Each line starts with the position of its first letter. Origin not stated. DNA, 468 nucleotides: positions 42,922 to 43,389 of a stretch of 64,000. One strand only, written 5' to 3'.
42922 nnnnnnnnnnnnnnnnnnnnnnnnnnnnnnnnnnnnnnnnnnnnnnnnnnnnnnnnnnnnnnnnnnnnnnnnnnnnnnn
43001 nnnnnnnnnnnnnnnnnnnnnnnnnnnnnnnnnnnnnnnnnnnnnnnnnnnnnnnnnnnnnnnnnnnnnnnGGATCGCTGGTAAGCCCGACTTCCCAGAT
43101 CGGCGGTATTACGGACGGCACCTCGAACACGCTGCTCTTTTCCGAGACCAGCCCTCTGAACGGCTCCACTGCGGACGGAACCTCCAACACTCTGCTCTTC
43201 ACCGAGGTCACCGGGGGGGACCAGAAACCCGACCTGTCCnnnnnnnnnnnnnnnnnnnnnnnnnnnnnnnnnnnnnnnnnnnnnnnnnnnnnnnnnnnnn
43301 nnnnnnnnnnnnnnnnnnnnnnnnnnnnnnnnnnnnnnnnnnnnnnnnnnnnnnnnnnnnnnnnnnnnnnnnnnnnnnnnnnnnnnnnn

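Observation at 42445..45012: PD40 propeller lipoprotein carrying tandem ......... motifs (planctomycete H-X9-DG/DUF1559-like signature in an atypical context)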

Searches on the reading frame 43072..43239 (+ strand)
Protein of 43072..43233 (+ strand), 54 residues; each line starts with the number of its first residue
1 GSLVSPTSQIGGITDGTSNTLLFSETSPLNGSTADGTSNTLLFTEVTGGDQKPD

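Call 19: find_homologous_proteins(query=window:43072-43233:+, max_evalue=10)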
Query seq(54 aa): no candidate shares three 5-residue words with the query. No homologue found.
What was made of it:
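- Tried and rejected: The second found no candidate and used up one search (call 19).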

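Call 35: search_protein_families(library=ncbifam, proteins=[window:43072-43233:+], max_evalue=10)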
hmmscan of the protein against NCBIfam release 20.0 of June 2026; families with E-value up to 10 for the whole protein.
seq(54 aa): 0 families

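Call 74: search_protein_representatives(protein=window:43096-43239:+)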
Query: 48 residues. Proteins with E-value up to 0.001 (for the whole library): 78; up to 1e-10: 10; up to 1e-30: 0. The best 78 are listed.
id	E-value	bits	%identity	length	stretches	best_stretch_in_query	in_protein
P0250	1.7e-14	68.3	50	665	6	2-37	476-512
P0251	1.1e-12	62.7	52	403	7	3-38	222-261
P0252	1.1e-12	62.7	62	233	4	22-39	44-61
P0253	3.6e-12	61.1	62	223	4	3-37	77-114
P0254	5.0e-12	60.7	63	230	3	4-38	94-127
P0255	7.6e-12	60.1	39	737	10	5-45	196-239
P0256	9.8e-12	59.7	62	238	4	2-38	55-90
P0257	1.6e-11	59.1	57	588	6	5-32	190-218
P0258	4.2e-11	57.8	56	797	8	2-19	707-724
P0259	6.3e-11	57.3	59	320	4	4-39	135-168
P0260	9.1e-10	53.7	64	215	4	5-40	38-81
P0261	1.2e-09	53.3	52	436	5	3-37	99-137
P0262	1.3e-09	53.2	66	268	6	3-19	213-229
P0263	3.4e-09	51.9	50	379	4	5-40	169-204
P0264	5.3e-09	51.3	54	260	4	3-31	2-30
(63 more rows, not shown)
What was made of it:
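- On Free-standing DGTSNT tandem-repeat proteins (unnamed; defined here): The insert retrieves 78 such proteins at E<=1e-3 from 1.84 billion representatives (call 74).
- Portable repeat: phmmer of the 48-aa insert against 1.84 billion representatives found 78 proteins at E<=1e-3, the best at 1.7e-14, each with 2-10 matched stretches (call 74).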

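Call 77: search_protein_families(library=pfam, proteins=[P0250, P0251, P0252, P0253, P0254, P0256, P0257, P0258, P0259, P0262], max_evalue=0.1)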
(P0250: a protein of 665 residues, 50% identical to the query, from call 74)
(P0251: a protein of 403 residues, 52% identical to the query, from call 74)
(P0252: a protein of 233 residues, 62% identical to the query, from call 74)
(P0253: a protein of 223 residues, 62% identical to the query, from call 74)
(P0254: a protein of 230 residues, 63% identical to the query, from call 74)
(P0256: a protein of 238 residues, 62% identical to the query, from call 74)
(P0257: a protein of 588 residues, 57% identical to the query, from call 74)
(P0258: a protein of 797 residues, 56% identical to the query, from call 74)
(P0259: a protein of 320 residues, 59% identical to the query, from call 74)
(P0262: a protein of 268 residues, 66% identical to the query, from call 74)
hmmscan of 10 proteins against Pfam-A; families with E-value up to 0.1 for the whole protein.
P0250 (665 aa): 1 family
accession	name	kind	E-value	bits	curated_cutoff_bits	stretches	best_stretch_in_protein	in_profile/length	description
PF07596.16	SBP_bac_10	-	6e-15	56.4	23.3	0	389-408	159-178/268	Protein of unknown function (DUF1559)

P0251 (403 aa): 1 family
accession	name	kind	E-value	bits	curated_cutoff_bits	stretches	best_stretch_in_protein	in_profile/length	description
PF07596.16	SBP_bac_10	-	5.8e-13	49.9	23.3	0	67-92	155-180/268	Protein of unknown function (DUF1559)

P0252 (233 aa): 3 families
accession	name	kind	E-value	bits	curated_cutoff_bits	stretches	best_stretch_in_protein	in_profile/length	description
PF07596.16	SBP_bac_10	-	3.2e-16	60.6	23.3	2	23-61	138-175/268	Protein of unknown function (DUF1559)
PF07589.16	PEP-CTERM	-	0.00021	21.7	20.7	1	199-224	1-24/24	PEP-CTERM motif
PF03958.22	Secretin_N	-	0.019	15.6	28.2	0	41-61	30-50/69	Bacterial type II/III secretion system short domain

P0253 (223 aa): 2 families
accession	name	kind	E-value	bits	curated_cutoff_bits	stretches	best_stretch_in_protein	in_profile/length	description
PF07596.16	SBP_bac_10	-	7.6e-14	52.8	23.3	1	158-177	155-174/268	Protein of unknown function (DUF1559)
PF07589.16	PEP-CTERM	-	0.01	16.4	20.7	1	196-218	1-23/24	PEP-CTERM motif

P0254 (230 aa): 3 families
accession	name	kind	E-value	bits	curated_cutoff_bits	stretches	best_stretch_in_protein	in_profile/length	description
PF07596.16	SBP_bac_10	-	1.3e-21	78.3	23.3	3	11-41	149-179/268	Protein of unknown function (DUF1559)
PF21300.2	LbR_Ice_bind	-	0.009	16.5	30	1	63-115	3-50/97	Grass antifreeze beta roll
PF11259.13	DUF3060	-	0.083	13.1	23.1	0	63-98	21-55/58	Protein of unknown function (DUF3060)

P0256 (238 aa): 1 family
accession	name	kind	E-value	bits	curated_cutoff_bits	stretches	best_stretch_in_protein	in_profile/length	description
PF07596.16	SBP_bac_10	-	5.6e-18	66.4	23.3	3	47-72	150-175/268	Protein of unknown function (DUF1559)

P0257 (588 aa): 3 families
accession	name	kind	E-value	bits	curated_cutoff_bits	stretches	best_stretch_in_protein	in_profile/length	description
PF07596.16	SBP_bac_10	-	7.7e-21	75.8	23.3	3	287-343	117-173/268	Protein of unknown function (DUF1559)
PF07589.16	PEP-CTERM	-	0.0024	18.3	20.7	1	566-585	2-23/24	PEP-CTERM motif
PF05899.18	Cupin_3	-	0.03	14.4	23.5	0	161-201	26-67/74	EutQ-like cupin domain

P0258 (797 aa): 1 family
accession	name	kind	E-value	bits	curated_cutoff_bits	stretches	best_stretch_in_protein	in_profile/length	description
PF07596.16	SBP_bac_10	-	3.9e-36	125.9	23.3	8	523-550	155-182/268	Protein of unknown function (DUF1559)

P0259 (320 aa): 2 families
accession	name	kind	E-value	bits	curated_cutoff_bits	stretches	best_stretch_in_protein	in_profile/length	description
PF07596.16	SBP_bac_10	-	3.3e-13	50.7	23.3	1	107-126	156-175/268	Protein of unknown function (DUF1559)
PF07589.16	PEP-CTERM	-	5e-05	23.7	20.7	1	297-314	2-21/24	PEP-CTERM motif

P0262 (268 aa): 2 families
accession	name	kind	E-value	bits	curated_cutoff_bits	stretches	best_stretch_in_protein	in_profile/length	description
PF07596.16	SBP_bac_10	-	2.1e-13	51.4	23.3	1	213-232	159-178/268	Protein of unknown function (DUF1559)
PF07589.16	PEP-CTERM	-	7.4e-06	26.3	20.7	1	238-261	2-24/24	PEP-CTERM motif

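Call 78: search_protein_families(library=ncbifam, proteins=[P0250, P0251, P0252, P0253, P0254, P0256, P0257, P0258, P0259, P0262], max_evalue=0.1)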
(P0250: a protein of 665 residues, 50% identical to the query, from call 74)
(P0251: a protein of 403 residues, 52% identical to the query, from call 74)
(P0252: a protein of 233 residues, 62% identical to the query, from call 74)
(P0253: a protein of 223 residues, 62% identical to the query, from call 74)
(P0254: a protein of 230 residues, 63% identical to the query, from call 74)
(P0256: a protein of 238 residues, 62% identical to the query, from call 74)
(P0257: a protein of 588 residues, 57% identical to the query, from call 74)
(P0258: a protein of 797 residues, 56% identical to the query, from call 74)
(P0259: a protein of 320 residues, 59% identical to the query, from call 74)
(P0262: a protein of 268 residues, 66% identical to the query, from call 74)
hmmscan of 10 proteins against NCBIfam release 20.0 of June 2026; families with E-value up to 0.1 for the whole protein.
P0250 (665 aa): 0 families

P0251 (403 aa): 0 families

P0252 (233 aa): 5 families
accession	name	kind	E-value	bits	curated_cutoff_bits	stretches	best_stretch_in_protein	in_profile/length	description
NF038120.1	PEP_CTERM_QFxxD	subfamily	0.0034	17.3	80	1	183-221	175-214/215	NF038120 family PEP-CTERM protein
TIGR02595.1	PEP_CTERM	domain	0.011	16.5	16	1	200-222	1-22/24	PEP-CTERM sorting domain-containing protein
NF038118.1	PEP_CTERM_CCXG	equivalog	0.05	13.3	90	1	196-222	172-198/199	CCXG family PEP-CTERM protein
NF038124.1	PEP_CTERM_TLD_A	exception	0.05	13.2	100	1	197-224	209-235/235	PEP_CTERM-anchored TLD domain-containing protein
NF038129.1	PEP_NF038129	equivalog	0.055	13.3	65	1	196-221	167-192/194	NF038129 family PEP-CTERM protein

P0253 (223 aa): 7 families
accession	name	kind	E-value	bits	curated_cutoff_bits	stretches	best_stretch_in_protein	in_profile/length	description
TIGR00904.1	mreB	subfamily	0.0067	15.5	365.75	1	78-104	6-32/334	MreB/Mrl family cell shape determining protein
NF041538.1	PEP_EDSA_1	subfamily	0.012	15.3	100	1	192-218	280-305/307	EDSAP-1 family PEP-CTERM protein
NF041927.1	Xrt_dep_XDP1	equivalog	0.015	15.3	125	1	195-220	217-242/242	exosortase-dependent surface protein XDP1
TIGR03778.1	VPDSG_CTERM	subfamily_domain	0.017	15.3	22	1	201-218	6-23/24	VPDSG-CTERM sorting domain-containing protein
NF038125.1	PEP_CTERM_THxN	subfamily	0.018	14.6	85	1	193-219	219-245/246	THxN family PEP-CTERM protein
TIGR02595.1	PEP_CTERM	domain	0.036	14.9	16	1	197-220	1-23/24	PEP-CTERM sorting domain-containing protein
NF010539.0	PRK13927.1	subfamily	0.048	12.5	293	1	78-106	10-38/339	rod shape-determining protein MreB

P0254 (230 aa): 1 family
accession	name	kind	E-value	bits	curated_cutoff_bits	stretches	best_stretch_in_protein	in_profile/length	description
TIGR04294.2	pre_pil_HX9DG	domain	0.00014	21.5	19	1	157-171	8-22/22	H-X9-DG-CTERM domain-containing protein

P0256 (238 aa): 1 family
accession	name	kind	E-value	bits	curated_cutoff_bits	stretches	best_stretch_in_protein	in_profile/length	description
TIGR04294.2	pre_pil_HX9DG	domain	1.1e-05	25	19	1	139-152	8-21/22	H-X9-DG-CTERM domain-containing protein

P0257 (588 aa): 3 families
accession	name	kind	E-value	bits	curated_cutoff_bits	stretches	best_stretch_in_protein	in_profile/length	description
TIGR04294.2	pre_pil_HX9DG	domain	3.9e-27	93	19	5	250-261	10-21/22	H-X9-DG-CTERM domain-containing protein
TIGR02595.1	PEP_CTERM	domain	0.021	15.6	16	1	566-587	1-22/24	PEP-CTERM sorting domain-containing protein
NF053582.1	motif_MiiA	domain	0.049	13.3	24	0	288-300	11-23/27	MiiA motif-containing surface protein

P0258 (797 aa): 0 families

P0259 (320 aa): 4 families
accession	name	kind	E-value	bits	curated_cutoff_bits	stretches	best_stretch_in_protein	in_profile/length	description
NF041538.1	PEP_EDSA_1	subfamily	0.0099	15.6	100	1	270-311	259-298/307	EDSAP-1 family PEP-CTERM protein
NF006054.0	PRK08202.1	equivalog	0.013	15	218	1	12-76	11-72/274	purine-nucleoside phosphorylase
NF033554.9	floc_PepA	equivalog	0.022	14.5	80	1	89-310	58-250/261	flocculation-associated PEP-CTERM protein PepA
NF041927.1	Xrt_dep_XDP1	equivalog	0.04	13.9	125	1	291-312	213-235/242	exosortase-dependent surface protein XDP1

P0262 (268 aa): 12 families
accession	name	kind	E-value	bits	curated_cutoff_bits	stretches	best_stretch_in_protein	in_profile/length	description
NF038126.1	PEP_CTERM_FxDxF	subfamily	2.6e-06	27.8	50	1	235-261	139-165/165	FxDxF family PEP-CTERM protein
NF038129.1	PEP_NF038129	equivalog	6.4e-06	26.1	65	1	229-261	165-194/194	NF038129 family PEP-CTERM protein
NF041538.1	PEP_EDSA_1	subfamily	1.7e-05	24.6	100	1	238-261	284-307/307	EDSAP-1 family PEP-CTERM protein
NF035944.1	PEPxxWA-CTERM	domain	2e-05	24.4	35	1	239-261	2-24/24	PEPxxWA-CTERM sorting domain-containing protein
TIGR02595.1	PEP_CTERM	domain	0.00019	22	16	1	238-262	1-23/24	PEP-CTERM sorting domain-containing protein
NF038125.1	PEP_CTERM_THxN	subfamily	0.00021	21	85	1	238-261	223-246/246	THxN family PEP-CTERM protein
NF038124.1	PEP_CTERM_TLD_A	exception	0.00042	20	100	1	235-261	208-234/235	PEP_CTERM-anchored TLD domain-containing protein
NF038119.1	PEP_CTERM_MHFG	equivalog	0.00079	19.8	100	1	232-262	230-260/260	MHFG family PEP-CTERM protein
NF033554.9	floc_PepA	equivalog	0.0056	16.5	80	1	237-263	237-260/261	flocculation-associated PEP-CTERM protein PepA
NF038118.1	PEP_CTERM_CCXG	equivalog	0.0085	15.8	90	1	238-261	176-199/199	CCXG family PEP-CTERM protein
NF038120.1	PEP_CTERM_QFxxD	subfamily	0.037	13.9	80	1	238-261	193-214/215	NF038120 family PEP-CTERM protein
NF041927.1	Xrt_dep_XDP1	equivalog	0.072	13.1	125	0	231-260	213-241/242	exosortase-dependent surface protein XDP1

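Call 79: list_cluster_members(proteins=[P0250, P0252, P0253, P0254, P0256, P0257, P0258, P0259, P0260, P0262])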
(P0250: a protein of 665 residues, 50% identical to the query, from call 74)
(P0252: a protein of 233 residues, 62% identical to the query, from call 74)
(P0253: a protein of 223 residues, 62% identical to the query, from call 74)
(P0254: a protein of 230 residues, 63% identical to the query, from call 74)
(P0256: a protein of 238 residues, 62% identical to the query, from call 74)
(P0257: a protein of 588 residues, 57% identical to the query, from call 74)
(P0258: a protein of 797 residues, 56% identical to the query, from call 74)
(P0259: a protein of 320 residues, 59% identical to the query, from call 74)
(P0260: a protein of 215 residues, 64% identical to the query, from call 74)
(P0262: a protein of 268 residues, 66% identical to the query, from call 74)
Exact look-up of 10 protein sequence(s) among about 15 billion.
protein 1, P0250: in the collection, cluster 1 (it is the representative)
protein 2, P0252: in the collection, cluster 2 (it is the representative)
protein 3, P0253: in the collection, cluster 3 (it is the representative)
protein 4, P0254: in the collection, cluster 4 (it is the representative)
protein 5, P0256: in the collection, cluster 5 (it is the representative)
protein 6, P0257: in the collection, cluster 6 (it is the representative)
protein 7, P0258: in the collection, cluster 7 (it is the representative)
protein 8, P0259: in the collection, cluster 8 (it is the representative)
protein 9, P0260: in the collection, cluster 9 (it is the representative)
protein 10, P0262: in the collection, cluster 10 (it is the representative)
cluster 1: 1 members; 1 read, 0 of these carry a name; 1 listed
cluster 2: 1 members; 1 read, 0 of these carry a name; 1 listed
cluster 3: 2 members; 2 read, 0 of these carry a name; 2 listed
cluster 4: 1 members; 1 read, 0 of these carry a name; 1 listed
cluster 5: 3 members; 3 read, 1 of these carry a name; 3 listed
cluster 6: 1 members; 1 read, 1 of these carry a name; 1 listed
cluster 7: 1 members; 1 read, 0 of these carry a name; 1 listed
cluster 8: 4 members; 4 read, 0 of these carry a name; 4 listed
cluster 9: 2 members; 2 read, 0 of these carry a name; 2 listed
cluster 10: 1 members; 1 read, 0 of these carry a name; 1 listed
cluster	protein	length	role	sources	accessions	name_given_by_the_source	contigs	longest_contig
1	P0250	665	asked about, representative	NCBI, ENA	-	-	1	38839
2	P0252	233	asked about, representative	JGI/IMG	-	-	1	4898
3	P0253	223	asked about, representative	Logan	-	-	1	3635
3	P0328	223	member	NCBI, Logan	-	-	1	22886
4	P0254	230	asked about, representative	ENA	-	-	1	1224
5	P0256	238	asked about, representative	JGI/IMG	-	hypothetical protein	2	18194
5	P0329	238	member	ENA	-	-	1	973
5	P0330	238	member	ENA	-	-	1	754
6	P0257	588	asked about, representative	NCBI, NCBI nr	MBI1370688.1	MAG: hypothetical protein GC162_18780 [Planctomycetes bacterium] | hypothetical protein [Planctomycetota bacterium]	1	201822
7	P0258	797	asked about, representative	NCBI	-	-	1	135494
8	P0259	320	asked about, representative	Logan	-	-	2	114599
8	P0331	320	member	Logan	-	-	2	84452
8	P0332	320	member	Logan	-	-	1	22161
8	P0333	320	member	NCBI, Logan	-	-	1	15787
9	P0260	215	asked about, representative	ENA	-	-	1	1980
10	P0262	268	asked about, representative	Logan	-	-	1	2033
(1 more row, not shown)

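Call 80: find_encoding_contigs(protein=P0259, flank=8000, max_places=1)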
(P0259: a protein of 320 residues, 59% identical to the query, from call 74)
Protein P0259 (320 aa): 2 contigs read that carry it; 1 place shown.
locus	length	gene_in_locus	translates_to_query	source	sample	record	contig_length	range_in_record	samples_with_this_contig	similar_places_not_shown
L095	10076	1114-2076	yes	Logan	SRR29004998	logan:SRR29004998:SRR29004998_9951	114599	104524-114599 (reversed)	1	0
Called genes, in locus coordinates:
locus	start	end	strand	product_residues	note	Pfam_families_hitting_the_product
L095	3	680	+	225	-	?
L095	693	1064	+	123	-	-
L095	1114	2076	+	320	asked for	PF07596:SBP_bac_10 (faint)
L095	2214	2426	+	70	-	-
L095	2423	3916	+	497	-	PF00115:COX1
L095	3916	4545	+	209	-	PF02433:FixO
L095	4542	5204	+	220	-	PF13442:Cytochrome_CBB3, PF00034:Cytochrom_C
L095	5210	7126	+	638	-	PF00122:E1-E2_ATPase, PF00702:Hydrolase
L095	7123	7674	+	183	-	-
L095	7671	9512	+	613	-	PF00989:PAS, PF08448:PAS_4, PF13188:PAS_8, PF13426:PAS_9, PF08447:PAS_3 (faint), PF00512:HisKA, PF02518:HATPase_c, PF00072:Response_reg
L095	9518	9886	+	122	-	PF00072:Response_reg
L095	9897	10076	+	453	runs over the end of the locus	PF00072:Response_reg, PF00158:Sigma54_activat, PF01078:Mg_chelatase (faint), PF14532:Sigma54_activ_2, PF00004:AAA, PF07728:AAA_5 (weak), PF25601:AAA_lid_14, PF02954:HTH_8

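Call 81: find_encoding_contigs(protein=P0258, flank=8000, max_places=1)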
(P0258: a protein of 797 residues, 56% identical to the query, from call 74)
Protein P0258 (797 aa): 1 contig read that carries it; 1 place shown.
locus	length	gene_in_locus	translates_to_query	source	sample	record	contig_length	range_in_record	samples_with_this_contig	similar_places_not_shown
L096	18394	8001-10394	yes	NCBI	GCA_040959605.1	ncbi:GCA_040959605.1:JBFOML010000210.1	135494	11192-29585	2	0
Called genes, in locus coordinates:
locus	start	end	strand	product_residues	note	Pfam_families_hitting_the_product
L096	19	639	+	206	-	-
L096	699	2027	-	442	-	PF02056:Glyco_hydro_4, PF11975:Glyco_hydro_4C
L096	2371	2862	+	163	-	-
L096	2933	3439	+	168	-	-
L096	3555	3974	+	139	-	PF01641:SelR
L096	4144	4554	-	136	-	PF02325:CCB3_YggT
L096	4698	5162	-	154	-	-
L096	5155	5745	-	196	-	PF12917:YfbR-like, PF13023:HD_3, PF01966:HD (weak)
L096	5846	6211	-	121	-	-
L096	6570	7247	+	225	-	-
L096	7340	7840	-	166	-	PF00694:Aconitase_C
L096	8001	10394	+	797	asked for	PF07596:SBP_bac_10 (faint)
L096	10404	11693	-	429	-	PF01590:GAF, PF13185:GAF_2 (weak), PF00512:HisKA, PF02518:HATPase_c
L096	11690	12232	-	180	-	PF02627:CMD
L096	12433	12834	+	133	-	-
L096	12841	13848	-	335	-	PF04978:MST (faint), PF05163:DinB (faint), PF12867:DinB_2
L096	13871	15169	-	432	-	PF00330:Aconitase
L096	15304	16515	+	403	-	PF00201:UDPGT, PF04101:Glyco_tran_28_C, PF06722:EryCIII-like_C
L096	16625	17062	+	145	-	PF00571:CBS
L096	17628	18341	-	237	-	-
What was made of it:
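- Tried and rejected: The contexts of two repeat proteins are uninformative (calls 80, 81).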

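Call 83: list_cluster_members(proteins=[L096:13871-15166:-, L096:699-2024:-, L096:15304-16512:+, L095:2423-3913:+, L095:5210-7123:+, L001:5474-6550:+, L001:2963-4639:-, L006:123-1436:+, L006:14985-16139:+, L008:3976-6177:+])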
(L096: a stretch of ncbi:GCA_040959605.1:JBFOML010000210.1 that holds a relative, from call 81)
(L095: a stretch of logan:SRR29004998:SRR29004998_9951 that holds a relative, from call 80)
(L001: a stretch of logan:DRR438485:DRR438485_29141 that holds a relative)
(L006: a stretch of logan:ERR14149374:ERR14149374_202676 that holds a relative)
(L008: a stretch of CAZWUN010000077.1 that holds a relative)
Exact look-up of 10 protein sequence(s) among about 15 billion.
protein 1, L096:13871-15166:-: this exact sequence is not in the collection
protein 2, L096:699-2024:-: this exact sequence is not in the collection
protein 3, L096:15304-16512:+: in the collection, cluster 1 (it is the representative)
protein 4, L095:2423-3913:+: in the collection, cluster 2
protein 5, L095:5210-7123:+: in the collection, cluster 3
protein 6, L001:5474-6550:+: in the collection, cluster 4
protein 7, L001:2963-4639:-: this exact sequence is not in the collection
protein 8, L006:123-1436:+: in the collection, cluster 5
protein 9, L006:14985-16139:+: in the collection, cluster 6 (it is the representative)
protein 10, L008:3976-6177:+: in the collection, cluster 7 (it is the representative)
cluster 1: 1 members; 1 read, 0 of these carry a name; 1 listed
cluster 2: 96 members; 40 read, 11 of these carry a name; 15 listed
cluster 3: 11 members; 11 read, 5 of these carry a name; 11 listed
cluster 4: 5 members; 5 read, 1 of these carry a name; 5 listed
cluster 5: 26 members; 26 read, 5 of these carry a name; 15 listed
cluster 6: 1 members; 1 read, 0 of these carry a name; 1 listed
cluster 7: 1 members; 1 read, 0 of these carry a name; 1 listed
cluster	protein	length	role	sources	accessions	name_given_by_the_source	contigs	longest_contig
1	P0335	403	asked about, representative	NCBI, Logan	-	-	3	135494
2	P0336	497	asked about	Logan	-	-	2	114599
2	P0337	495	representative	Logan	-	-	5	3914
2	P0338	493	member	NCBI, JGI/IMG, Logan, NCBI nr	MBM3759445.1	MAG: hypothetical protein FJW36_04280 [Acidobacteria bacterium] | hypothetical protein [Acidobacteriota bacterium]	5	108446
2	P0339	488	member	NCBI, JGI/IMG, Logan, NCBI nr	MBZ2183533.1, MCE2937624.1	MAG: cbb3-type cytochrome c oxidase subunit I [Bryobacter sp.] | cytochrome c oxidase cbb3-type subunit 1 | cbb3-type cytochrome c oxidase subunit I [Bryobacter sp. CoA8 C33]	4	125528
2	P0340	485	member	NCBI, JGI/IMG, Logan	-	cytochrome c oxidase cbb3-type subunit I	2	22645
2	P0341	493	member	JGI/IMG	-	cytochrome c oxidase cbb3-type subunit I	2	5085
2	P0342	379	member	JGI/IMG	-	cytochrome c oxidase cbb3-type subunit 1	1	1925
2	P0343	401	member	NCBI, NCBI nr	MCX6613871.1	MAG: cbb3-type cytochrome c oxidase subunit I, partial [Acidobacteria bacterium] | cbb3-type cytochrome c oxidase subunit I [Acidobacteriota bacterium]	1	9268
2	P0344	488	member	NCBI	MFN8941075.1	MAG: cbb3-type cytochrome c oxidase subunit I [Acidobacteriota bacterium]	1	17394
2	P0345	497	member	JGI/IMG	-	cytochrome c oxidase cbb3-type subunit 1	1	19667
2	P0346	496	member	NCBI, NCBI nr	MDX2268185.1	MAG: cbb3-type cytochrome c oxidase subunit I [Bryobacter sp.] | cbb3-type cytochrome c oxidase subunit I [Bryobacter sp.]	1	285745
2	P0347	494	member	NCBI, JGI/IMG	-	cytochrome c oxidase cbb3-type subunit 1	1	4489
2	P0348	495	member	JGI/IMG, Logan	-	cytochrome c oxidase cbb3-type subunit 1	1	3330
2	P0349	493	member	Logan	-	-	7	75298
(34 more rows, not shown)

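Call 93: search_protein_families(library=pfam, alignment_id=A5, max_evalue=0.01)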
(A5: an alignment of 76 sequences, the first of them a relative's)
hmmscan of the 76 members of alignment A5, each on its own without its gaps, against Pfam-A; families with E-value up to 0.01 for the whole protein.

A. member 1, P0252 (233 aa): 2 families
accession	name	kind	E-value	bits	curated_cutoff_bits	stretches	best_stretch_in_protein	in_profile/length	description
PF07596.16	SBP_bac_10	-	3.2e-16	60.6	23.3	0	23-61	138-175/268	Protein of unknown function (DUF1559)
PF07589.16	PEP-CTERM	-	0.00021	21.7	20.7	1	199-224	1-24/24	PEP-CTERM motif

B. families by the number of members that match (of 76 scanned): 8 families
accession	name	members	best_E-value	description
PF07596.16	SBP_bac_10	76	3.9e-36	Protein of unknown function (DUF1559)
PF07589.16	PEP-CTERM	28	5.3e-07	PEP-CTERM motif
PF13699.11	eCIS_core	2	2.8e-08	eCIS core domain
PF21300.2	LbR_Ice_bind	2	0.003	Grass antifreeze beta roll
PF07963.17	N_methyl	1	4.4e-08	Prokaryotic N-terminal methylation motif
PF02412.23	TSP_3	1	9.1e-05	Thrombospondin type 3 repeat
PF00036.39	EF-hand_1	1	0.00085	EF hand domain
PF11259.13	DUF3060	1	0.0041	Protein of unknown function (DUF3060)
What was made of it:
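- On Free-standing DGTSNT tandem-repeat proteins (unnamed; defined here): 28 of the 76 repeat proteins match PF07589 (call 93).
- Twenty-eight match PF07589 PEP-CTERM and one matches N_methyl (calls 77, 78, 93). 75 of the 76 free-standing repeat proteins lack a pilin N-terminus (call 93).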
